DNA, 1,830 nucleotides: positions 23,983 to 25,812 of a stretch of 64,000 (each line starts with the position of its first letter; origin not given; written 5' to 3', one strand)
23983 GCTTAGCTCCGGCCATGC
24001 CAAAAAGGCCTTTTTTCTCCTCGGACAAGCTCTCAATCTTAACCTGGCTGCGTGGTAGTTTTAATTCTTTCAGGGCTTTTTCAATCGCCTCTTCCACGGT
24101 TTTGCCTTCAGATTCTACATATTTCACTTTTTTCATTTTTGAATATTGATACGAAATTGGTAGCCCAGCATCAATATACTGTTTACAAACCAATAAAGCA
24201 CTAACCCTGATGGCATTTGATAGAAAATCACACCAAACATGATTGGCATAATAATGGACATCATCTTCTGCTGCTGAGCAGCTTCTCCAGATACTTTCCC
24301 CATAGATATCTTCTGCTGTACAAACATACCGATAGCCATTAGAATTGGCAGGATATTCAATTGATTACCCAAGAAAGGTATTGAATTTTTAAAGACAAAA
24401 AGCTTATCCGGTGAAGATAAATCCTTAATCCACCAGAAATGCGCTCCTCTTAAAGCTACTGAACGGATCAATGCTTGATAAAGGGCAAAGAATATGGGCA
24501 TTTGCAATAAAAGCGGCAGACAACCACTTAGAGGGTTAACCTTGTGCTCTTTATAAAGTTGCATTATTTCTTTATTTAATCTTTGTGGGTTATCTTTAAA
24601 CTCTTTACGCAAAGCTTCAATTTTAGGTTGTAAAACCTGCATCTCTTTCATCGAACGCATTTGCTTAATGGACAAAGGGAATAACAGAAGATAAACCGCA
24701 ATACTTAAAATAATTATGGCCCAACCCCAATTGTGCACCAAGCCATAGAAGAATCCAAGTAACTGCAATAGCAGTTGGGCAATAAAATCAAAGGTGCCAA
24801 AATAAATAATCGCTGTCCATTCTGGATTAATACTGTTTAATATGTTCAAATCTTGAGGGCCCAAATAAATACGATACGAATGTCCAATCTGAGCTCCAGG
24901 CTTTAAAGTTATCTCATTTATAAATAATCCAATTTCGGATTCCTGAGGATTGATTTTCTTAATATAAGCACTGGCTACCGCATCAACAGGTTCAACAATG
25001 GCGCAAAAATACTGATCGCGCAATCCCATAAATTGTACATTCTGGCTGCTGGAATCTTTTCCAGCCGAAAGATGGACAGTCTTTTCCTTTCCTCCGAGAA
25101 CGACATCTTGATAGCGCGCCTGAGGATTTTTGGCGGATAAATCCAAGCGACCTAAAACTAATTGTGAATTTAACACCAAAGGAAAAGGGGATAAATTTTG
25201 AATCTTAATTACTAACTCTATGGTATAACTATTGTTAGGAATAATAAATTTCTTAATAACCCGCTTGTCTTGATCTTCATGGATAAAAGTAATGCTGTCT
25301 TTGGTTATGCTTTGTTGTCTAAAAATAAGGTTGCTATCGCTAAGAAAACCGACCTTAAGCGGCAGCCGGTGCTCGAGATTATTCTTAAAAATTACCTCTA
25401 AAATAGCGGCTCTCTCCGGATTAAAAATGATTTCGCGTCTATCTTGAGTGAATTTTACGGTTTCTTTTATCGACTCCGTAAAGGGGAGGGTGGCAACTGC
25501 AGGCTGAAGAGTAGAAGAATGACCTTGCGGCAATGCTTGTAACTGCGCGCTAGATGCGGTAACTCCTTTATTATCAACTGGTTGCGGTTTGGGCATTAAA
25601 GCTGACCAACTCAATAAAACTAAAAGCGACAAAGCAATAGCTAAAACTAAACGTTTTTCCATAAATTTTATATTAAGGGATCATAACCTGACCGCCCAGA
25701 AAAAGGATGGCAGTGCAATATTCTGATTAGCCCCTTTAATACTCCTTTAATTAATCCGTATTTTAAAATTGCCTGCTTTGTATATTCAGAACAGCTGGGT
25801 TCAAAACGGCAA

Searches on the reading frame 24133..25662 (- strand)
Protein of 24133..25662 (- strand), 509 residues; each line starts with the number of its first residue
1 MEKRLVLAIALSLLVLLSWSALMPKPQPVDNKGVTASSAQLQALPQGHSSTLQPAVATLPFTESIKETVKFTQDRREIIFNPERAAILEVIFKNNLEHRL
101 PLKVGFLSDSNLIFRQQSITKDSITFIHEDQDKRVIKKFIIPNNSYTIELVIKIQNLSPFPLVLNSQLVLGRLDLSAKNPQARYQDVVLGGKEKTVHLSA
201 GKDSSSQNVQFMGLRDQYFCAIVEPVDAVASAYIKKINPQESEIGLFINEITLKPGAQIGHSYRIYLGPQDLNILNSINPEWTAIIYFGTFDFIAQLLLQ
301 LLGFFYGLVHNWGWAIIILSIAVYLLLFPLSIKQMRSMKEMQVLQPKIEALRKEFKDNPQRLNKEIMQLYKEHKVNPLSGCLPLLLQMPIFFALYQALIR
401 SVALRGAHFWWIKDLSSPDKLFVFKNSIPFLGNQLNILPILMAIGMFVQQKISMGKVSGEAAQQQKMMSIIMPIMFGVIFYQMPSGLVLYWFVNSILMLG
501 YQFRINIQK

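Call 12: search_protein_families(library=pfam, proteins=[window:24133-25662:-], max_evalue=0.0001)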
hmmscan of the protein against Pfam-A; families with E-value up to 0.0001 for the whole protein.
window:24133-25662:- (509 aa): 2 families
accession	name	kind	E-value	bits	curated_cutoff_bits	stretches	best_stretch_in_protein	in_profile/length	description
PF02096.25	60KD_IMP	-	1.2e-61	207.9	35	1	312-506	1-162/163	60Kd inner membrane protein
PF14849.12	YidC_periplas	-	2.3e-16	61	24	1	122-300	88-282/283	YidC periplasmic domain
